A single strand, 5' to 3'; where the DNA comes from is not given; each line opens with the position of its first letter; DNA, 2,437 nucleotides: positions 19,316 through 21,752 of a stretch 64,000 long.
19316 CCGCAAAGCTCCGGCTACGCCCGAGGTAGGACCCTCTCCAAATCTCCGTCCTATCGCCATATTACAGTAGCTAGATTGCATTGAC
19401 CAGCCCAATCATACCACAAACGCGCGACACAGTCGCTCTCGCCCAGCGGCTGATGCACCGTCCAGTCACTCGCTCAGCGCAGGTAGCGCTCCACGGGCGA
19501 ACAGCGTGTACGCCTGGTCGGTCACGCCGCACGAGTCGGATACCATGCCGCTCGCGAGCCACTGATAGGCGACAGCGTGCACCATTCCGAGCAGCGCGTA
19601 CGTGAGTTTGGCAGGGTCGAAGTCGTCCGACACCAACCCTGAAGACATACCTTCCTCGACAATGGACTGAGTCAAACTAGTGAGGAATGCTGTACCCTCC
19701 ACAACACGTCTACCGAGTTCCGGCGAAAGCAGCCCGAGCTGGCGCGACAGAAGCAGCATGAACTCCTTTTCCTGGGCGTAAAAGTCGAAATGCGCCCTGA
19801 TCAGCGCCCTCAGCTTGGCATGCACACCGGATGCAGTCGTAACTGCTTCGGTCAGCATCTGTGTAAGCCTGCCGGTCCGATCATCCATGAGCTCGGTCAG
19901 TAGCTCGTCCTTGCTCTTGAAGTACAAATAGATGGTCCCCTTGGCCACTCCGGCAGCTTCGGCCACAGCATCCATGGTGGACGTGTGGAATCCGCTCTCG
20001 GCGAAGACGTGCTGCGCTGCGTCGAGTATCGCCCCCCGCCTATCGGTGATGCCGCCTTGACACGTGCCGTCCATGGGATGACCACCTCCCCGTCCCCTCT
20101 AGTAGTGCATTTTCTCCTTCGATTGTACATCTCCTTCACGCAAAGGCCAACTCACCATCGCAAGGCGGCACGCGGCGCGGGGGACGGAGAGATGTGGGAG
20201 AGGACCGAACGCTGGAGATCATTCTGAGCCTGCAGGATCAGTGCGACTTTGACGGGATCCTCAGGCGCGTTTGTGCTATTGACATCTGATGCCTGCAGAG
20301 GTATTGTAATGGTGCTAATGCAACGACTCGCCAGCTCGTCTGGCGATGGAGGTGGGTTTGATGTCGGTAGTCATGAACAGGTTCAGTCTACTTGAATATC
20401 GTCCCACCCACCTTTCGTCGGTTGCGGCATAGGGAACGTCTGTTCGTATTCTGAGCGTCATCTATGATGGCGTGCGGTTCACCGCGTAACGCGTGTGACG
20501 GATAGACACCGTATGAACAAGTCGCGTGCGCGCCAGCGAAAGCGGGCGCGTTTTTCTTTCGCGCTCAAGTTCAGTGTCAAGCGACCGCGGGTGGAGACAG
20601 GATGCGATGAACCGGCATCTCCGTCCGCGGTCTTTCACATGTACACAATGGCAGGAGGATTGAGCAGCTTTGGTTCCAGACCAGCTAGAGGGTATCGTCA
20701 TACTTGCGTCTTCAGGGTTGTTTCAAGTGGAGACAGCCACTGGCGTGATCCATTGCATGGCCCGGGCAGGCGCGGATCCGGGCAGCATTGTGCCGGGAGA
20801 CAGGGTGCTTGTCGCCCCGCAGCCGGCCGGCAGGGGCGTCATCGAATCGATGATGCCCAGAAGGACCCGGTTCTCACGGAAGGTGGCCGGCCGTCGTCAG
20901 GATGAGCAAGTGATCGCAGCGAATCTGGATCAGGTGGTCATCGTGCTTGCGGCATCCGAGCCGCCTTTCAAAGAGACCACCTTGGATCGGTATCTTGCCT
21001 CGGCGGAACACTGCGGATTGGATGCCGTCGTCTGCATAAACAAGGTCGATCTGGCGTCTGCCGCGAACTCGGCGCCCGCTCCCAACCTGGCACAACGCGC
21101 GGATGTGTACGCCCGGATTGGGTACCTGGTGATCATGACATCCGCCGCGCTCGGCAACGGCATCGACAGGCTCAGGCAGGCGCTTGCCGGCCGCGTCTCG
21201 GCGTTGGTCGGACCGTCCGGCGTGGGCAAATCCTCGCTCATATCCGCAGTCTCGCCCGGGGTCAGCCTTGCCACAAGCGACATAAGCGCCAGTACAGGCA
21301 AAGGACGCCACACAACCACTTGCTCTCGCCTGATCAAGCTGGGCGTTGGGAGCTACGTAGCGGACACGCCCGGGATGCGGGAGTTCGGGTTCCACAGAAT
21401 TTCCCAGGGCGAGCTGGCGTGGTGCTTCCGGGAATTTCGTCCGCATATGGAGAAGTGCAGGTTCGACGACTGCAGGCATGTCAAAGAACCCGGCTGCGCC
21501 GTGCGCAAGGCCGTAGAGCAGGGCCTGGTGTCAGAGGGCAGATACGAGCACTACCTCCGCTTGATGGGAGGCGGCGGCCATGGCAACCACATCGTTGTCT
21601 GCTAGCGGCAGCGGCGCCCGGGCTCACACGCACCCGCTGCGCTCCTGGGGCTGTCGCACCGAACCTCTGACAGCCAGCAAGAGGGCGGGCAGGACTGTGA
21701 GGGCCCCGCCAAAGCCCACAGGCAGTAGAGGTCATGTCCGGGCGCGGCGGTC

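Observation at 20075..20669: Structured 600-bp non-coding locus upstream of rsgA: promoter, strong-RBS 23-codon sORF, terminator, second hairpin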

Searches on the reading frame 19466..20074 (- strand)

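Call 67: search_protein_families(library=pfam, proteins=[window:19466-20074:-], max_evalue=0.01)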
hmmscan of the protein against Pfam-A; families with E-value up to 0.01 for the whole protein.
window:19466-20074:- (202 aa): 6 families
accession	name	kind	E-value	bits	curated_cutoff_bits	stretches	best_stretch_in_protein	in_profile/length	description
PF00440.29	TetR_N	-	9.1e-19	67.4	24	1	16-62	1-47/47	Bacterial regulatory proteins, tetR family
PF17932.6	TetR_C_24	-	4.4e-13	49.9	26.4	1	85-172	5-90/114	Tetracyclin repressor-like, C-terminal domain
PF08359.16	TetR_C_4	-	1.9e-07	31.8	21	1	64-194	2-132/133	YsiA-like protein, C-terminal region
PF17938.6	TetR_C_29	-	0.0011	19.6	26.2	1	87-164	4-83/119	Tetracyclin repressor-like, C-terminal domain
PF16925.10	TetR_C_13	-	0.0014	19.4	27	0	88-168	5-89/109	Tetracyclin repressor-like, C-terminal domain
PF16859.10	TetR_C_11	-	0.0022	18.8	32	0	85-175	8-97/113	Tetracyclin repressor-like, C-terminal domain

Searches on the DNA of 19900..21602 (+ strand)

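Call 4: search_rna_families(source=window, start=19900, end=20900, threshold=evalue, max_evalue=10, show_alignments=3)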
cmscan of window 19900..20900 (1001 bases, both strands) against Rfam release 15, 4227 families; matches with E-value up to 10: 4.
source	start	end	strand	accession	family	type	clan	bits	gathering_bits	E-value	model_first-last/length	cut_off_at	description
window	20512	20561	+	RF02353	BjrC68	Gene; sRNA;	-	15.2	39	0.53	1-82/82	no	Bradyrhizobiaceae sRNA BjrC68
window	20552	20589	-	RF01111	SBWMV2_UPD-PKk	Cis-reg;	-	14.9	35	9.5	1-21/21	no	Pseudoknot of upstream pseudoknot domain (UPD) of the 3'UTR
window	20520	20562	+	RF00489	ctRNA_p42d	Gene; antisense;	-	14.7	50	7.4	1-46/46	no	ctRNA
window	20052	20109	-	RF02207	WT1-AS_5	Gene; lncRNA;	-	11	80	9.5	1-79/79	no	WT1 antisense RNA conserved region 5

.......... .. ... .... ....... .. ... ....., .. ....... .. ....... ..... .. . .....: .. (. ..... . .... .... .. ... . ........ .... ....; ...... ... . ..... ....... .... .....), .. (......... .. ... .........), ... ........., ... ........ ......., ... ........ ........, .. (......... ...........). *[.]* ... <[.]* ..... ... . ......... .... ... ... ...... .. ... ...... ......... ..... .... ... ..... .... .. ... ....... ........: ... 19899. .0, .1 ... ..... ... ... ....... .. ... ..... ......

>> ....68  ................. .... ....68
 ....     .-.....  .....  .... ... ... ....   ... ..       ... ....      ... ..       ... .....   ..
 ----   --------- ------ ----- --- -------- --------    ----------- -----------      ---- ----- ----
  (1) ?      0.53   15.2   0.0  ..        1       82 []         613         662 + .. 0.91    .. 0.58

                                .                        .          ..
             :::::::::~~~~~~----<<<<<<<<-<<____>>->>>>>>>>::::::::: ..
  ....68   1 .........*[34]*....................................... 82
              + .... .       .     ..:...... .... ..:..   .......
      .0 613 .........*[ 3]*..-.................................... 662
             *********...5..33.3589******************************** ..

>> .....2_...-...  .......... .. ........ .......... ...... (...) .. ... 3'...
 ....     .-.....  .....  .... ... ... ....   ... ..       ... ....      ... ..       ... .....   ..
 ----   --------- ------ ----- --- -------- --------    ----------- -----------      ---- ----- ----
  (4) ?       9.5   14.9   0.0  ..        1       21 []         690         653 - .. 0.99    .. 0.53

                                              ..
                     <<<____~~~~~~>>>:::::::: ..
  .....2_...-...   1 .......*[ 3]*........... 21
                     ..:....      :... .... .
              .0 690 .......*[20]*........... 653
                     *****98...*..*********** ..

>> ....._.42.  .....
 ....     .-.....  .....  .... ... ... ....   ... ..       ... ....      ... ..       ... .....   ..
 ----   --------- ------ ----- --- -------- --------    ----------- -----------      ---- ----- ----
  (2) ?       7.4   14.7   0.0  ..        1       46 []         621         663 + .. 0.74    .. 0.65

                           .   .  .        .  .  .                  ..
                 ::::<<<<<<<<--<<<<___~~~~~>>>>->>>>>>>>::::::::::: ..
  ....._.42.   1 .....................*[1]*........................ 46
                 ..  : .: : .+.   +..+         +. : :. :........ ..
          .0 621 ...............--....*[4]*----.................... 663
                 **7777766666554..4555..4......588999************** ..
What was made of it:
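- On Any curated RNA family (6S, tmRNA, SRP, RNase P, T-box, riboswitches, r-protein and rimP leaders): The E-value scan of 19900-20900 gave only sub-threshold matches: two are terminator-shaped and lie on T1, and the others are chance (call 4).
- Tried and rejected: A permissive scan of the locus gave only sub-threshold matches; the two on T1 (BjrC68, ctRNA_p42d) are terminator-shaped (call 4).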

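Call 57: search_rna_families(sources=[L026, L030, L031, L034, L036, L038, L040, L041, L042], threshold=gathering)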
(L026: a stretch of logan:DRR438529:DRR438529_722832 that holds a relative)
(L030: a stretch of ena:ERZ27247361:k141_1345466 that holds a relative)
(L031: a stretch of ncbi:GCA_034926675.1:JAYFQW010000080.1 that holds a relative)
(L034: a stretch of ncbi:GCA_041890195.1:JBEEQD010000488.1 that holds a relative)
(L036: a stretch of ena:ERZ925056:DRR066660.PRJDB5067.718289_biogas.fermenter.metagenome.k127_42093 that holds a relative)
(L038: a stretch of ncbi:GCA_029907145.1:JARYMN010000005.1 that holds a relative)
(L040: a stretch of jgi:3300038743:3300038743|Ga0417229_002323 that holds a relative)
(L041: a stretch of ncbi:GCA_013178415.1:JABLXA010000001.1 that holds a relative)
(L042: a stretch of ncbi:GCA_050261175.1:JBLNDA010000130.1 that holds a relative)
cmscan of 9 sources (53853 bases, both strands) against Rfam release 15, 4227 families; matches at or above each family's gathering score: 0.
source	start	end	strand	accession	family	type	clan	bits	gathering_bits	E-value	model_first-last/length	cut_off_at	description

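Call 61: build_rna_model(alignment_id=A6, structure=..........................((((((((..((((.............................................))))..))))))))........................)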
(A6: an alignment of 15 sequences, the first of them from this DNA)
Model R1 built from alignment A6 (15 sequences, 123 columns); structure: as given.
model positions 115; base pairs 12; branch points 0; effective number of sequences 8.89; information 0.59 bits per position. Calibrated on 0.2 Mb of random sequence (short: E-values are rough).
structure used (alignment columns):
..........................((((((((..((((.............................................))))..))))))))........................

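Call 63: search_with_rna_model(model_id=R1, sources=[window, L001, L002, L003, L004, L005, L006, L007, L008, L009, L010, L011, L012, L013, L014, L015, L016, L017, L018, L019, L020, L021, L022, L023, L024, L025, L026, L027, L028, L029, L030, L031, L032, L033, L034, L035, L036, L037, L038, L039, L040, L041, L042], max_evalue=1)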
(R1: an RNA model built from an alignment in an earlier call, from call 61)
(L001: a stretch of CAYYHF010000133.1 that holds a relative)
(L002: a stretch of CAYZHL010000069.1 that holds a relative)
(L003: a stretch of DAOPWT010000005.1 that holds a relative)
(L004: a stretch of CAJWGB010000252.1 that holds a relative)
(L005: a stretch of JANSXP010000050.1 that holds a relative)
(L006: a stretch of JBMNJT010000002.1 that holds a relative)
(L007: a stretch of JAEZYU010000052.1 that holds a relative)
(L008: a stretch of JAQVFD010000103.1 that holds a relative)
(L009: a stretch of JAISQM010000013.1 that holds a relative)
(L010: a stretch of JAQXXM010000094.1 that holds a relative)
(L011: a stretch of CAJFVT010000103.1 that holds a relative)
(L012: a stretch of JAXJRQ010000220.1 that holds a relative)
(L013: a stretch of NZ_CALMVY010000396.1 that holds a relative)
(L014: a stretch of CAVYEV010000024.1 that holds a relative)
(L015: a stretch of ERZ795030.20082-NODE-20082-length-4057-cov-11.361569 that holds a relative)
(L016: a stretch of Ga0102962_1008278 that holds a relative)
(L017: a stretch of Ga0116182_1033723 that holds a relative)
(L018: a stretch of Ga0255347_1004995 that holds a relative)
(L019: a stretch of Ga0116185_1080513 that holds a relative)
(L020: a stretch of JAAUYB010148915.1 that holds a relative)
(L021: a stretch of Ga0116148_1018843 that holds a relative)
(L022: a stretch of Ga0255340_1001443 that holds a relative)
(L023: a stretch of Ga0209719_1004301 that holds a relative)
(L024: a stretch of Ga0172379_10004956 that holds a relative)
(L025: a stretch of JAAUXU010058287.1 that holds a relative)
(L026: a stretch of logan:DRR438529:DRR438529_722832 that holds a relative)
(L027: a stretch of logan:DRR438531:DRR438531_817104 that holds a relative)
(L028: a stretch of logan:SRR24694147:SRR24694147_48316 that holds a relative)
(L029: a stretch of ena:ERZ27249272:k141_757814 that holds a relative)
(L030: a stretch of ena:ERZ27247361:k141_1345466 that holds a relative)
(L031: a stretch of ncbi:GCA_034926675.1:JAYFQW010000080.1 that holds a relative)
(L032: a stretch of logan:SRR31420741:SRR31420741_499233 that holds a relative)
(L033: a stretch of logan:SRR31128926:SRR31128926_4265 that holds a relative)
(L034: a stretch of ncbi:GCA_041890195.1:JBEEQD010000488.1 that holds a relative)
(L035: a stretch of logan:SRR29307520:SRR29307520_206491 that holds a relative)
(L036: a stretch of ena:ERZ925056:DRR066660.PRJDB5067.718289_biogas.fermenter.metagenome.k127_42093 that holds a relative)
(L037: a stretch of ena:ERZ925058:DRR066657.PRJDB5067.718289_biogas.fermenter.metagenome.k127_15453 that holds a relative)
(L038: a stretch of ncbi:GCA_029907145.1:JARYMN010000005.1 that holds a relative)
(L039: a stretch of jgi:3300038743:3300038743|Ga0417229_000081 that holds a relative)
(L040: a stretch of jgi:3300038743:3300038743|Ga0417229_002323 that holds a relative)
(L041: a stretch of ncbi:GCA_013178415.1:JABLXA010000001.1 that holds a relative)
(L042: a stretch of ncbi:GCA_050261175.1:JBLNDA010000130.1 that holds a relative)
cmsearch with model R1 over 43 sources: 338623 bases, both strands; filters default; matches with E-value up to 1: 28.
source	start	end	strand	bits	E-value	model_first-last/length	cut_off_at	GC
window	20325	20436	+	102.1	1.9e-25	1-115/115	no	0.54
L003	3727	3838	+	101.7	2.5e-25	1-115/115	no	0.6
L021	3365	3476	-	101.7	2.5e-25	1-115/115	no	0.6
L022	2864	2975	-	101.7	2.5e-25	1-115/115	no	0.6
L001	319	430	+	101.7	2.6e-25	1-115/115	no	0.54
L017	2379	2490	-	100.1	7.2e-25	1-115/115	no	0.54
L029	2727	2838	+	99.5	1.1e-24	1-115/115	no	0.59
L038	2354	2467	+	98.3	2.3e-24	1-115/115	no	0.58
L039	2354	2467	+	98.3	2.3e-24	1-115/115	no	0.58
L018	10163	10274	-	98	2.7e-24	1-115/115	no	0.54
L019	1219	1330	+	98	2.7e-24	1-115/115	no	0.54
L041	2319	2433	+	96.5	7.1e-24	1-115/115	no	0.5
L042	2373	2487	+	96.1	8.9e-24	1-115/115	no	0.57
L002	926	1037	+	96.1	9e-24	1-115/115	no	0.53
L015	2198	2309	-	96.1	9e-24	1-115/115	no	0.53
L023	7638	7749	+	96.1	9e-24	1-115/115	no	0.53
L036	2122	2236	+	95.9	1e-23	1-115/115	no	0.57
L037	2122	2236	+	95.9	1e-23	1-115/115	no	0.57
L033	1755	1866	+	84.2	1.7e-20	1-115/115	no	0.54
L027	2659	2770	+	79.2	4.1e-19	1-115/115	no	0.56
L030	978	1089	+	77.1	1.6e-18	1-115/115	no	0.52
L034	2516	2630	+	76.6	2.2e-18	1-115/115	no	0.61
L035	2478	2592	+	76.6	2.2e-18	1-115/115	no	0.61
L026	2659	2770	+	76.6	2.2e-18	1-115/115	no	0.56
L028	1588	1699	+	76.6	2.2e-18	1-115/115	no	0.56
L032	247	367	+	67.5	7.2e-16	1-115/115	no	0.51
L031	1020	1140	+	67.4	7.3e-16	1-115/115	no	0.51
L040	2640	2757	+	63.1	1.2e-14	1-115/115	no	0.58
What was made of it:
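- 20320..20425 (+): P2 domain, the anti-antiterminator. It has an outer stem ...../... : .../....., the small hairpin P1 (20328-20346), the SD:anti-SD helix and an inner stem that includes the start codon. CM R1 scores 102 bits here (call 63).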

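Call 65: search_with_rna_model(model_id=R1, sources=[L043, L044], max_evalue=10, filters=off)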
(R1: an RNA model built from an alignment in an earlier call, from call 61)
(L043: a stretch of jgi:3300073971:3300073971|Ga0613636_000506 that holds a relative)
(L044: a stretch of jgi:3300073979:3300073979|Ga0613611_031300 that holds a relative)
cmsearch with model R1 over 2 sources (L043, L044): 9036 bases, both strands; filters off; matches with E-value up to 10: 12.
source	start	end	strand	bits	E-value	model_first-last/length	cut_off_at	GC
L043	5416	5464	-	6.8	1.1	1-115/115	no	0.8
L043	5110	5166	-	4.7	4.1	1-115/115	no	0.74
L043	3672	3717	+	4.6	4.3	1-115/115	no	0.74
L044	2865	2910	+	4.6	4.3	1-115/115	no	0.74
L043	2470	2515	+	4.4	4.8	1-115/115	no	0.57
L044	1663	1708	+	4.4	4.8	1-115/115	no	0.57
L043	3905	3938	+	3.7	7.8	1-115/115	no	0.65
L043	4267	4319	-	3.5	8.4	1-115/115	no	0.74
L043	2647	2683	-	3.5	8.5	1-115/115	no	0.68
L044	1840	1876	-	3.5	8.5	1-115/115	no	0.68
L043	3825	3880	-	3.4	9.6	1-115/115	no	0.61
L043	383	425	-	3.3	9.7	1-115/115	no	0.63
